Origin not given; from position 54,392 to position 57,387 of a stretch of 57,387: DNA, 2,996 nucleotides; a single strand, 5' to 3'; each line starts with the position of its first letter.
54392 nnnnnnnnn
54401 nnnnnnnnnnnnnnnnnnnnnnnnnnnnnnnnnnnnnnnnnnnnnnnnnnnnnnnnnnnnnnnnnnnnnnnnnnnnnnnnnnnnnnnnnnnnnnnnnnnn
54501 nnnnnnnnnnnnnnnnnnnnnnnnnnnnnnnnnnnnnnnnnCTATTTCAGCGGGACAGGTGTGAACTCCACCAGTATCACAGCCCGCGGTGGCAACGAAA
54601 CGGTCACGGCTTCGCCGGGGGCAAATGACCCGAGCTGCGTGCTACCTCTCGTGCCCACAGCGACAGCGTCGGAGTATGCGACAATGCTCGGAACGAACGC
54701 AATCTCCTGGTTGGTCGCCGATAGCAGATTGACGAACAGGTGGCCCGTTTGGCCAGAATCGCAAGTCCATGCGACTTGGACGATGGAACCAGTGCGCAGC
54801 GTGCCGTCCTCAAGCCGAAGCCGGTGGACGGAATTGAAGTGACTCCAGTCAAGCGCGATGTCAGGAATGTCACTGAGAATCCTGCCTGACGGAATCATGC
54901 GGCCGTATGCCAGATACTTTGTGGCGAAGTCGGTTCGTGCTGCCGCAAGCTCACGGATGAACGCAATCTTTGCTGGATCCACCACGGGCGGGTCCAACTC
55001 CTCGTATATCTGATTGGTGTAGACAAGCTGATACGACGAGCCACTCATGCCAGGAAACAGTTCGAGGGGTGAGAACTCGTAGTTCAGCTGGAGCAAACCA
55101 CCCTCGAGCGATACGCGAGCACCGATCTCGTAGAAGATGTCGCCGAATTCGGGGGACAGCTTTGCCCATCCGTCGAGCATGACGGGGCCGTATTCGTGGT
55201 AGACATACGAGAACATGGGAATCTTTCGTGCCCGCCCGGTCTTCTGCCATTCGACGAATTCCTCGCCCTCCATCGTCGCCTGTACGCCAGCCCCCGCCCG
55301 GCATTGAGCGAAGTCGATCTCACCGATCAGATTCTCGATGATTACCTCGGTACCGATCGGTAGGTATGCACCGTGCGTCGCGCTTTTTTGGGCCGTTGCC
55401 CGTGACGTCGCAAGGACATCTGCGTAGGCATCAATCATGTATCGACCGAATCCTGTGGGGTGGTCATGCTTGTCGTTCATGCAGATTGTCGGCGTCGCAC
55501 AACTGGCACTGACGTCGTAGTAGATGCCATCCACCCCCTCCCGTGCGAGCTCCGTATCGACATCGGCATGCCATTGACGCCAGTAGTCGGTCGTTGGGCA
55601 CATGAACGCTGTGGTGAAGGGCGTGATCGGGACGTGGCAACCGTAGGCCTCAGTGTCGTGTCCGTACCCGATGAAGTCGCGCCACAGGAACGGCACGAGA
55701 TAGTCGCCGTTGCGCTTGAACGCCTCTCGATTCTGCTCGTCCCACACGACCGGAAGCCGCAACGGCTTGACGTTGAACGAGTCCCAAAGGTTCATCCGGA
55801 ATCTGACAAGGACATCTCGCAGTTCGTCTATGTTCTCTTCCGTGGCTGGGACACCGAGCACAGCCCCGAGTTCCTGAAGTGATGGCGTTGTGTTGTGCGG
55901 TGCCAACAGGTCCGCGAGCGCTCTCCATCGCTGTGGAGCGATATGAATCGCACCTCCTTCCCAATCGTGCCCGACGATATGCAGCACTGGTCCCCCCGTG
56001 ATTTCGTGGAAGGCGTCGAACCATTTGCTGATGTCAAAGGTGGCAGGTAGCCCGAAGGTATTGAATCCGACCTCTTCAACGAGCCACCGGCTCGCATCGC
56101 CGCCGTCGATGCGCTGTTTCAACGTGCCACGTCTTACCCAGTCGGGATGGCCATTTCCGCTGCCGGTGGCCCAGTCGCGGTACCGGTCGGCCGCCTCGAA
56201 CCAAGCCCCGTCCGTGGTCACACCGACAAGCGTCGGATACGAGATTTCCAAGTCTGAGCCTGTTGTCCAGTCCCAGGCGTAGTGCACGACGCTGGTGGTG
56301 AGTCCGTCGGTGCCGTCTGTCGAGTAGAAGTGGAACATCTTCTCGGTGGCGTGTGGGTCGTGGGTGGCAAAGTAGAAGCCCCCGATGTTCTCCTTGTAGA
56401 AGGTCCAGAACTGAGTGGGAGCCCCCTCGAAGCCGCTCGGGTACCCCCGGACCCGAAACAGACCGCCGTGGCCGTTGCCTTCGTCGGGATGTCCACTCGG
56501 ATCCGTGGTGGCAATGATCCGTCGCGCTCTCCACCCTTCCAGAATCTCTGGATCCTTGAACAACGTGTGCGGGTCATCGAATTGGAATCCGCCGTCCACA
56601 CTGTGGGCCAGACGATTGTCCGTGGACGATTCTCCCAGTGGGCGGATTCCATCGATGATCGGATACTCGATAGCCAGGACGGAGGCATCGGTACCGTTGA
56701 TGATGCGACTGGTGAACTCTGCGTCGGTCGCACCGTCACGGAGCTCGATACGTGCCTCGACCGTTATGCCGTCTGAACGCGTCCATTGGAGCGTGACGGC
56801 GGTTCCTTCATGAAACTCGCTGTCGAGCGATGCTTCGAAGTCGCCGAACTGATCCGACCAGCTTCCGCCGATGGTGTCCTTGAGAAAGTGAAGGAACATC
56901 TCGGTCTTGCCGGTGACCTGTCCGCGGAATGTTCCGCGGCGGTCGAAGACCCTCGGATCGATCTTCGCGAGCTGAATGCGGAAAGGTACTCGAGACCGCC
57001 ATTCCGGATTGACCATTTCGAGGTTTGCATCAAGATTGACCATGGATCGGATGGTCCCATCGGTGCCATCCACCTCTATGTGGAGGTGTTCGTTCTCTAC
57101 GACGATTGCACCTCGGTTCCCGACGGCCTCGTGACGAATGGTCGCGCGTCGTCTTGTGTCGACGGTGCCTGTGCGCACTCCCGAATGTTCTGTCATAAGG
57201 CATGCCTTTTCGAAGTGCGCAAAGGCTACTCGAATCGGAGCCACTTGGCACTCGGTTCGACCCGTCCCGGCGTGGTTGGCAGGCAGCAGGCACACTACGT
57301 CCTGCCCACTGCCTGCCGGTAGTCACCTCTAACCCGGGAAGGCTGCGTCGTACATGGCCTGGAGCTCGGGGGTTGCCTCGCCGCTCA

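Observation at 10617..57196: ~47-kb IclR-headed cytoplasmic glycan catabolism island combining 4 unknown paralogs, 3 GH172, 3 enolase-superfamily dehydratases and an Opp-type importer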

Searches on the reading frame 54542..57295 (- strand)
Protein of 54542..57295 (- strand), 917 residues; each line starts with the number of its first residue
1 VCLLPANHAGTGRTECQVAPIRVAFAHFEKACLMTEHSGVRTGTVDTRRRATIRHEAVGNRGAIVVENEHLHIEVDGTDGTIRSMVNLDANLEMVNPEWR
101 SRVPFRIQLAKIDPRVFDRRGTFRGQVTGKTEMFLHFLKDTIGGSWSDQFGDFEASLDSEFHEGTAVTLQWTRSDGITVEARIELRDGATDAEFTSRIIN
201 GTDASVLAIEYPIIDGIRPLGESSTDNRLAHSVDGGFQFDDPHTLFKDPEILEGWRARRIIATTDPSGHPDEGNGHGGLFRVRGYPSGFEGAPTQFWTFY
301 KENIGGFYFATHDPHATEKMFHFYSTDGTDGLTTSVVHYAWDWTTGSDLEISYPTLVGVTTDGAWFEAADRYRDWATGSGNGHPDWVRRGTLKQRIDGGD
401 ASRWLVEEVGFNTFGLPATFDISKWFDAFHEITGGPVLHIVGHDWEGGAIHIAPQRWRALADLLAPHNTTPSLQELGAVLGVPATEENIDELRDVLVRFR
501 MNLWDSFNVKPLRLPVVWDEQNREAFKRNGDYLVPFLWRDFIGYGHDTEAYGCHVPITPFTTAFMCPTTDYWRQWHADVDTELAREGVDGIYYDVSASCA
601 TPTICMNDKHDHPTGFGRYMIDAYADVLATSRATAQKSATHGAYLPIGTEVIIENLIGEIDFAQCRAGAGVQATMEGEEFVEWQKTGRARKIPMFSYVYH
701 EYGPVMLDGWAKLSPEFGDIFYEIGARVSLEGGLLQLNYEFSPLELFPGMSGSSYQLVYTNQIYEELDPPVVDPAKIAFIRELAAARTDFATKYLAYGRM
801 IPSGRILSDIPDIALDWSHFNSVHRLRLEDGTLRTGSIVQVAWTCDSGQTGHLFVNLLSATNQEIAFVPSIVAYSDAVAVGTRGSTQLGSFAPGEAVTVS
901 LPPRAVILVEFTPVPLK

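Call 7: search_protein_families(library=pfam, proteins=[window:54542-57295:-])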
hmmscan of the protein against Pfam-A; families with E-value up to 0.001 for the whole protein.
window:54542-57295:- (917 aa): 1 family
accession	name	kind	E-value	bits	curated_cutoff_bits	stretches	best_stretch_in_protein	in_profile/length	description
PF19773.5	DUF6259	-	2.5e-22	79.8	28.7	1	548-702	156-292/300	Domain of unknown function (DUF6259)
